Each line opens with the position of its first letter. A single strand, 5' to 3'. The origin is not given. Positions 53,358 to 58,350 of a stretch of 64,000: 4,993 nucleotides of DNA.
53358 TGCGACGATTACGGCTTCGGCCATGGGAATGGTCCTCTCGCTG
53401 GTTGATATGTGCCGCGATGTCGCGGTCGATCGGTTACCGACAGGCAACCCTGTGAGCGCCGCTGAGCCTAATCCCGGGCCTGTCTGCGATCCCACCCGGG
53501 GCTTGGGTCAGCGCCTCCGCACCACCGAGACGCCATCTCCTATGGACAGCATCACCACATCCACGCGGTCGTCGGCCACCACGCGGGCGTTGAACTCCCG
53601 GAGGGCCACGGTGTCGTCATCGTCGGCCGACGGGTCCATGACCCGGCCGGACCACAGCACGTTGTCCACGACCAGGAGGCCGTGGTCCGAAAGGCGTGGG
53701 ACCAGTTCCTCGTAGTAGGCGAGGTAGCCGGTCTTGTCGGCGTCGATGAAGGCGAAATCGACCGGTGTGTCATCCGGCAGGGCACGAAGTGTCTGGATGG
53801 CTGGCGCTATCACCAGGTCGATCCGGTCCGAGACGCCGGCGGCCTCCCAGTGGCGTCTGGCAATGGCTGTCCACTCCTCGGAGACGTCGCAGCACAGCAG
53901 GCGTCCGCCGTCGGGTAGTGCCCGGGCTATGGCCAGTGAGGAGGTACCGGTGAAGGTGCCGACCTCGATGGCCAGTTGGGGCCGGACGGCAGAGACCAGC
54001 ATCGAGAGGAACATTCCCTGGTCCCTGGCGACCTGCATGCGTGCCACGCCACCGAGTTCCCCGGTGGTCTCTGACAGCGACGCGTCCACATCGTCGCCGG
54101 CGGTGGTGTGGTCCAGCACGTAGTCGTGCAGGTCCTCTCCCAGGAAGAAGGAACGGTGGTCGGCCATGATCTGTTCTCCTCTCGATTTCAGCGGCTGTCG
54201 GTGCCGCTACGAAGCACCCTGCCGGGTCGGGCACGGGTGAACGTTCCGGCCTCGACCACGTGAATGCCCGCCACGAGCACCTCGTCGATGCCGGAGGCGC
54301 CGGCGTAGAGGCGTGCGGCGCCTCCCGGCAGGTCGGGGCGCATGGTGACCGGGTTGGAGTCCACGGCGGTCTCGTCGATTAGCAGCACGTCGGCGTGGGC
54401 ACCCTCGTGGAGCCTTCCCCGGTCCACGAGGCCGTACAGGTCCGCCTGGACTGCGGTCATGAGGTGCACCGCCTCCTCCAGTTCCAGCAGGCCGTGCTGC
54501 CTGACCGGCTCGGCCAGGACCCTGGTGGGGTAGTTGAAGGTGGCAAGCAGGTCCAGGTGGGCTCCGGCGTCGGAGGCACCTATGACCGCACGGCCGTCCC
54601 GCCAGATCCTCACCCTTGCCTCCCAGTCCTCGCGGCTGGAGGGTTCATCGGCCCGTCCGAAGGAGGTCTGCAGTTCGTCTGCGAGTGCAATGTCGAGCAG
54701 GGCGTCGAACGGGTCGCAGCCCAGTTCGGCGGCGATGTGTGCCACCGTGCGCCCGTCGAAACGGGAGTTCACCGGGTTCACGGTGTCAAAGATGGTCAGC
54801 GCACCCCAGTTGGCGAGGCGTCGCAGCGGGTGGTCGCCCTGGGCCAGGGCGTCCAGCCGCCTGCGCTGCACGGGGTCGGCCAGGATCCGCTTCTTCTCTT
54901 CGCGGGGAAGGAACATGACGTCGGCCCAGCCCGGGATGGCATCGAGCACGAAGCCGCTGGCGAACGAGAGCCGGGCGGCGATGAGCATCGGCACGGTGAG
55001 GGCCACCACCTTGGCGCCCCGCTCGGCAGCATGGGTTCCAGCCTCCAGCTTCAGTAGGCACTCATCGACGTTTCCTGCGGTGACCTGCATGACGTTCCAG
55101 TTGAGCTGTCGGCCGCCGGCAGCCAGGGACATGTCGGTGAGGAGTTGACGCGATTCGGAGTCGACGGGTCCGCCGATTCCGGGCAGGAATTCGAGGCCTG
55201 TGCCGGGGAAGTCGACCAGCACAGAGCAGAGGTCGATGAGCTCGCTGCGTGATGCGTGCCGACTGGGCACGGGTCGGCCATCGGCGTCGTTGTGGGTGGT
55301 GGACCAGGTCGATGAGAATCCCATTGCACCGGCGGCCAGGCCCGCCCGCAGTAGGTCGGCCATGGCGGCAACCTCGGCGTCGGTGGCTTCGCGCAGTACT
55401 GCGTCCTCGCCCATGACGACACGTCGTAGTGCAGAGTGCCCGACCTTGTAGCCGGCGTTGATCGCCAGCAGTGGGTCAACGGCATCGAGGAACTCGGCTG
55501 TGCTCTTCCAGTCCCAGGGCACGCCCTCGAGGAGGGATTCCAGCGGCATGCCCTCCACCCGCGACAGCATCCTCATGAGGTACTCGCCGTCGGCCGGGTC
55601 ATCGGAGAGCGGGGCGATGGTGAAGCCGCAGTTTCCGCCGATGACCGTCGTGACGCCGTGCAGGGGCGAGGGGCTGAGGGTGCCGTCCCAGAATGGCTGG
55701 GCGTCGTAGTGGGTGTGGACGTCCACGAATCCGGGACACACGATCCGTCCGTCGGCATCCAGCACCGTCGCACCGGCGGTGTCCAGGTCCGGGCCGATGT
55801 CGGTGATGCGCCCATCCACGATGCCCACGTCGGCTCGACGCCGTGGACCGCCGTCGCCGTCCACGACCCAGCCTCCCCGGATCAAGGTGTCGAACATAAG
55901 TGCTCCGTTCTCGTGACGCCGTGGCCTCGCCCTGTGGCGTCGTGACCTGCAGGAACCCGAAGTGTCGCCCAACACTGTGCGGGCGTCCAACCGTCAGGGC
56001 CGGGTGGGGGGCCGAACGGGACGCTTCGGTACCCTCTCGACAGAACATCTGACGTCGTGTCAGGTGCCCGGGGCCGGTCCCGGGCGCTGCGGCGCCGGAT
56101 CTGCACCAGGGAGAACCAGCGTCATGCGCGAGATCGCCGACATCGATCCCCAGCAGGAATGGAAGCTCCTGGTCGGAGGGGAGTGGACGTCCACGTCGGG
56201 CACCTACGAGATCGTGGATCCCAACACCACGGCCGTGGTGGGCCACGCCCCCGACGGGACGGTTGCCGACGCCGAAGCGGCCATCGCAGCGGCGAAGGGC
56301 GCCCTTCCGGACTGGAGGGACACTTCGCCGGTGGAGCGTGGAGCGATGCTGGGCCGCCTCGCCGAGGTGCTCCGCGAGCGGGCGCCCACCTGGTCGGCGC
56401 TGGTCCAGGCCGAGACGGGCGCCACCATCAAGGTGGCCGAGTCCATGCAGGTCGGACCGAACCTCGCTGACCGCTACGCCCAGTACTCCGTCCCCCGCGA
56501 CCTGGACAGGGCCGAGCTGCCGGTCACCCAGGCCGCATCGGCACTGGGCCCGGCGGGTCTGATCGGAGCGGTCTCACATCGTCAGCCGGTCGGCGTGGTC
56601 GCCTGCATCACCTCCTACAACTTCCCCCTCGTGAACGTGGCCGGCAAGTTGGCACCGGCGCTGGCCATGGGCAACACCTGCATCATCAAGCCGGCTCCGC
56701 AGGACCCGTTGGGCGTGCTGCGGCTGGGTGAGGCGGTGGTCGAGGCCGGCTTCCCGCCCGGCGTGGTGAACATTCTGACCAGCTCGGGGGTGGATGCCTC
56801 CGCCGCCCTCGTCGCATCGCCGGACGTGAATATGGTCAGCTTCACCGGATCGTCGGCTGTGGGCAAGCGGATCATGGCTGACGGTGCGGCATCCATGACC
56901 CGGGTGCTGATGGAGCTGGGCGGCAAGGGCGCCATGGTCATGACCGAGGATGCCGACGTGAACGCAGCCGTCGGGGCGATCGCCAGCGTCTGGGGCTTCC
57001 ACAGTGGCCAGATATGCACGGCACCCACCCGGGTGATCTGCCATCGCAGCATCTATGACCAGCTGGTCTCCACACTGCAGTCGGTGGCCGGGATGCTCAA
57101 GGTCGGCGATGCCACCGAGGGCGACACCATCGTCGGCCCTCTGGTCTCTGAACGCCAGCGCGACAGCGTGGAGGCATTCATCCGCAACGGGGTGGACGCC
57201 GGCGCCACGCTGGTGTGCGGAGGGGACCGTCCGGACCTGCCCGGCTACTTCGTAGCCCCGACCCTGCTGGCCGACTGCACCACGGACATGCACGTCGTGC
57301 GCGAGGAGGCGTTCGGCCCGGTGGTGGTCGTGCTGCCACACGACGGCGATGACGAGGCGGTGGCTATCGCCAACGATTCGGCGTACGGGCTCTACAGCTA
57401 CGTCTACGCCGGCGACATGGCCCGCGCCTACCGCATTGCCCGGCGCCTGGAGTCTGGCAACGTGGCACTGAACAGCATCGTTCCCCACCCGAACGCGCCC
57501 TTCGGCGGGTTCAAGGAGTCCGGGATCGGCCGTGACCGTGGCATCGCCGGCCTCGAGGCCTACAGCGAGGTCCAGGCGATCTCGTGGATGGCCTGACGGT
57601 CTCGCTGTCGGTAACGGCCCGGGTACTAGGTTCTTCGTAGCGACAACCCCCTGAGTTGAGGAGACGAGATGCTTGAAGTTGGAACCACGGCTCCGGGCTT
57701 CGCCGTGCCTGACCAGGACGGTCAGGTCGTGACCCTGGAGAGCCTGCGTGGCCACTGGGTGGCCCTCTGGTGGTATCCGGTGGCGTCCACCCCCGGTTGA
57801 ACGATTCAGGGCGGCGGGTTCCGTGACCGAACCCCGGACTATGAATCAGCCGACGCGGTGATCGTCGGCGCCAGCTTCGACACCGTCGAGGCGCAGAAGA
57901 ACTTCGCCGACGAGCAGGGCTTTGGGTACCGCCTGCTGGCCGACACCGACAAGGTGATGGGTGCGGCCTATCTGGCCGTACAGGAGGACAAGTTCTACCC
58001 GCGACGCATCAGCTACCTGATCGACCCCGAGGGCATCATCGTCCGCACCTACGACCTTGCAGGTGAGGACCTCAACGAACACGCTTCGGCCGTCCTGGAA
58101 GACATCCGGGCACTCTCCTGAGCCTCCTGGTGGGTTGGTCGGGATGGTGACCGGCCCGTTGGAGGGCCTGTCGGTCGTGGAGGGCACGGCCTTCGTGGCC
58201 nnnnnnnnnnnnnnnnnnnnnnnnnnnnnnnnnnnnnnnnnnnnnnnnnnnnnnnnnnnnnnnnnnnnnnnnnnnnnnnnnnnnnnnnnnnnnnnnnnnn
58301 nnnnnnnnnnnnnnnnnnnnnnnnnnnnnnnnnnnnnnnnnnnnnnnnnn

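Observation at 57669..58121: Peroxiredoxin (Bcp/PrxQ) with UGA in place of the peroxidatic cysteine: candidate selenocysteine peroxiredoxin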

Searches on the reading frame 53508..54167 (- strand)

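Call 42: search_protein_families(library=pfam, proteins=[window:53508-54167:-], max_evalue=0.00001)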
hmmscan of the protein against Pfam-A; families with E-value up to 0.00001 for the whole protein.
window:53508-54167:- (219 aa): 2 families
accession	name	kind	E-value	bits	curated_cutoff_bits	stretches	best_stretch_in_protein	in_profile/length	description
PF01596.23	Methyltransf_3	-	2.5e-53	180.9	22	1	30-218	13-203/204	O-methyltransferase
PF13578.12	Methyltransf_24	-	1.6e-17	64.7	26.3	1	67-170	1-105/105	Methyltransferase domain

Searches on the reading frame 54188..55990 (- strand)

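Call 42: search_protein_families(library=pfam, proteins=[window:54188-55990:-], max_evalue=0.00001)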
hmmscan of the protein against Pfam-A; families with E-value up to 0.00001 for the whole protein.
window:54188-55990:- (600 aa): 2 families
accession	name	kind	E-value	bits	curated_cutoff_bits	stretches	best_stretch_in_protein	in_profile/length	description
PF07969.17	Amidohydro_3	-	2.8e-32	113.2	29.7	1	76-574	2-467/472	Amidohydrolase family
PF01979.26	Amidohydro_1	-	3e-09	37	25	0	440-544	227-321/345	Amidohydrolase family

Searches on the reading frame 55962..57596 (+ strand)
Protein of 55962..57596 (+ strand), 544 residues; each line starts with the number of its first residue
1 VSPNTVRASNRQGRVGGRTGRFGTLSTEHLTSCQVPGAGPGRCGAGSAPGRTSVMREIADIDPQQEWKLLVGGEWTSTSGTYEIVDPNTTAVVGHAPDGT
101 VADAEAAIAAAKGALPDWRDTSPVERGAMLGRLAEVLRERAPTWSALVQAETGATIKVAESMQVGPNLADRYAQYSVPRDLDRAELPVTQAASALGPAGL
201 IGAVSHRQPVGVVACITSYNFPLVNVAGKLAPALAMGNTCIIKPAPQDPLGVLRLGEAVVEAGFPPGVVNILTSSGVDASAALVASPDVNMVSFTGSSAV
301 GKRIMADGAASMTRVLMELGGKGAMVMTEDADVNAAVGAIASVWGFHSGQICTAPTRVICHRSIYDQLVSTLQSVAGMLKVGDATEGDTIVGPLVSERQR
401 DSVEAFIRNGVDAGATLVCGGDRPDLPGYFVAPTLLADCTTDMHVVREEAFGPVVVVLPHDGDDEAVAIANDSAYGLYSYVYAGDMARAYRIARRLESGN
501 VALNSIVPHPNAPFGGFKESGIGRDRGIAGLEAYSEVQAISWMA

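Call 42: search_protein_families(library=pfam, proteins=[window:55962-57596:+], max_evalue=0.00001)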
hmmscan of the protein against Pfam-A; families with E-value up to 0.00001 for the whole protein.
window:55962-57596:+ (544 aa): 1 family
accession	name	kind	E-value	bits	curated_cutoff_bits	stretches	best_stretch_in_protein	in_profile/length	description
PF00171.27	Aldedh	-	1.5e-143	479.2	23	1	75-540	1-461/461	Aldehyde dehydrogenase family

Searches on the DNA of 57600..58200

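Call 50: search_rna_families(source=window, start=57600, end=58200, threshold=evalue, max_evalue=10)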
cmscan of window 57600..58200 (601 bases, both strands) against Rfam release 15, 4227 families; matches with E-value up to 10: 3.
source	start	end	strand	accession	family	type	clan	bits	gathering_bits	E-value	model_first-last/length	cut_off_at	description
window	58121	58169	+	RF03575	mir-rL1-14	Gene; miRNA;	-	16.7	60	3.5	1-87/87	no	mir-rL1-14 microRNA precursor family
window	57861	57936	-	RF03271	mir-1247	Gene; miRNA;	-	16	70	9.3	1-74/74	no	mir-1247 microRNA precursor family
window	57765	57792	+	RF00039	DicF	Gene; antisense;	-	12.2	48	9.5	1-52/52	no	DicF RNA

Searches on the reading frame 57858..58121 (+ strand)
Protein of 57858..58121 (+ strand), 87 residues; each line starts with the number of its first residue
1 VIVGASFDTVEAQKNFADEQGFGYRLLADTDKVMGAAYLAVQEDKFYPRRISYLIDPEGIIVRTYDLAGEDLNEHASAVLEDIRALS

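Call 44: find_encoding_contigs(protein=window:57858-58121:+, flank=10000, max_places=6)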
Protein window:57858-58121:+ (87 aa): 23 contigs read that carry it; 6 places shown.
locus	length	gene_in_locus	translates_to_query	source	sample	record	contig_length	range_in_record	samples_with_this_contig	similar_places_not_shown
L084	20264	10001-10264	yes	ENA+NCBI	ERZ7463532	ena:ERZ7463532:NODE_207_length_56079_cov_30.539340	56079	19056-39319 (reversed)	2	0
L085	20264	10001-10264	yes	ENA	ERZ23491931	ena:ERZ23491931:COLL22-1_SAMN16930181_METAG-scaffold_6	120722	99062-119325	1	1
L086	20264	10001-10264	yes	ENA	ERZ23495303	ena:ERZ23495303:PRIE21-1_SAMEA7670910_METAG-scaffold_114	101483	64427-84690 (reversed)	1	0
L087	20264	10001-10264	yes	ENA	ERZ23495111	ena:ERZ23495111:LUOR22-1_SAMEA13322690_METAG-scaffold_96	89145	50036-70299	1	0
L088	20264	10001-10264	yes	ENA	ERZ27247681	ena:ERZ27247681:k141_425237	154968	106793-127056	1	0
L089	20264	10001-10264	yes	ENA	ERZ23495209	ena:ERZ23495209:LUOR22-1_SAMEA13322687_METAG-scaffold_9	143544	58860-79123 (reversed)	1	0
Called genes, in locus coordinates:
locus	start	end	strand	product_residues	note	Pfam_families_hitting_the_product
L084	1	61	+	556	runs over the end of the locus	PF00920:ILVD_EDD_N, PF24877:ILV_EDD_C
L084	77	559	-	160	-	-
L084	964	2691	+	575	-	PF02776:TPP_enzyme_N, PF00205:TPP_enzyme_M, PF02775:TPP_enzyme_C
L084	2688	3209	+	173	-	PF01842:ACT, PF13291:ACT_4 (weak), PF22629:ACT_AHAS_ss, PF13710:ACT_5, PF10369:ALS_ss_C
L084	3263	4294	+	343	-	PF02826:2-Hacid_dh_C (weak), PF03446:NAD_binding_2 (weak), PF03807:F420_oxidored (weak), PF07991:KARI_N, PF01450:KARI_C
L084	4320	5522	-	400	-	PF00108:Thiolase_N, PF00109:ketoacyl-synt (weak), PF02803:Thiolase_C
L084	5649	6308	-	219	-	PF01596:Methyltransf_3, PF13578:Methyltransf_24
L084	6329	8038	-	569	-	PF01979:Amidohydro_1 (faint), PF07969:Amidohydro_3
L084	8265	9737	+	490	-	PF00171:Aldedh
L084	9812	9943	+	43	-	PF00578:AhpC-TSA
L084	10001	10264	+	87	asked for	PF00578:AhpC-TSA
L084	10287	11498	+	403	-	PF02515:CoA_transf_3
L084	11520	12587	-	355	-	PF01575:MaoC_dehydratas (faint)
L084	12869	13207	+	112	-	PF02467:Whib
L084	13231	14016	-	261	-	PF23441:SDR, PF00106:adh_short, PF08659:KR, PF13561:adh_short_C2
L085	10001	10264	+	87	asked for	PF00578:AhpC-TSA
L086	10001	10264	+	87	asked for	PF00578:AhpC-TSA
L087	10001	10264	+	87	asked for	PF00578:AhpC-TSA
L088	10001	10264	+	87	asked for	PF00578:AhpC-TSA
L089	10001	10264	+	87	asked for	PF00578:AhpC-TSA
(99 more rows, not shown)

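Call 51: list_cluster_members(proteins=[window:57858-58118:+, window:57669-57797:+, P0012])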
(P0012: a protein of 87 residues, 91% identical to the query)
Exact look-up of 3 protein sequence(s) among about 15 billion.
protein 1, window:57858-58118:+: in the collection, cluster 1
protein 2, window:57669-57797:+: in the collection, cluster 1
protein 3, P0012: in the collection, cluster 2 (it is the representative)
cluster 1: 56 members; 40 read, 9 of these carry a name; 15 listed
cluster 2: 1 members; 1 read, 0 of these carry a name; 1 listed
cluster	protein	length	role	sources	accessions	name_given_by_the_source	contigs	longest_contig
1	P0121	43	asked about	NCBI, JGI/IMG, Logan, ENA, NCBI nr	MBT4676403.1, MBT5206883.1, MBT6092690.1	MAG: redoxin domain-containing protein [Acidimicrobiaceae bacterium] | peroxiredoxin Q/BCP | redoxin domain-containing protein [Acidimicrobiaceae bacterium]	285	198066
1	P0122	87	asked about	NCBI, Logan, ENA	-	-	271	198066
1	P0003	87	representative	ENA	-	-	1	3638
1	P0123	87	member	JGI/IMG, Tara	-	peroxiredoxin Q/BCP | strand:+ start:2382 stop:2645 length:264 start_codon:yes stop_codon:yes gene_type:complete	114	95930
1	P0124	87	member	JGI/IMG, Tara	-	peroxiredoxin | strand:- start:219 stop:482 length:264 start_codon:yes stop_codon:yes gene_type:complete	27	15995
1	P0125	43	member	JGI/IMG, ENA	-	peroxiredoxin Q/BCP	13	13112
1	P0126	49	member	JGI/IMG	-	peroxiredoxin Q/BCP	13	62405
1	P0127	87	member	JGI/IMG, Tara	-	peroxiredoxin | strand:- start:2323 stop:2586 length:264 start_codon:yes stop_codon:yes gene_type:complete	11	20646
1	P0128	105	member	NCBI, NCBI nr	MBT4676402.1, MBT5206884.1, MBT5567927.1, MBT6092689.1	MAG: redoxin domain-containing protein [Acidimicrobiaceae bacterium] | redoxin domain-containing protein [Acidimicrobiaceae bacterium]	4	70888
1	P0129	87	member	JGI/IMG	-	peroxiredoxin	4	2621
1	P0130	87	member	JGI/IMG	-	peroxiredoxin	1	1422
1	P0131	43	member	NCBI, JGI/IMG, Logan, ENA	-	-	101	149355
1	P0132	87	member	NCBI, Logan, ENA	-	-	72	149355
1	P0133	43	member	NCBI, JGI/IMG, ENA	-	-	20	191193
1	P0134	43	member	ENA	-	-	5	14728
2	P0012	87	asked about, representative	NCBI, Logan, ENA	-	-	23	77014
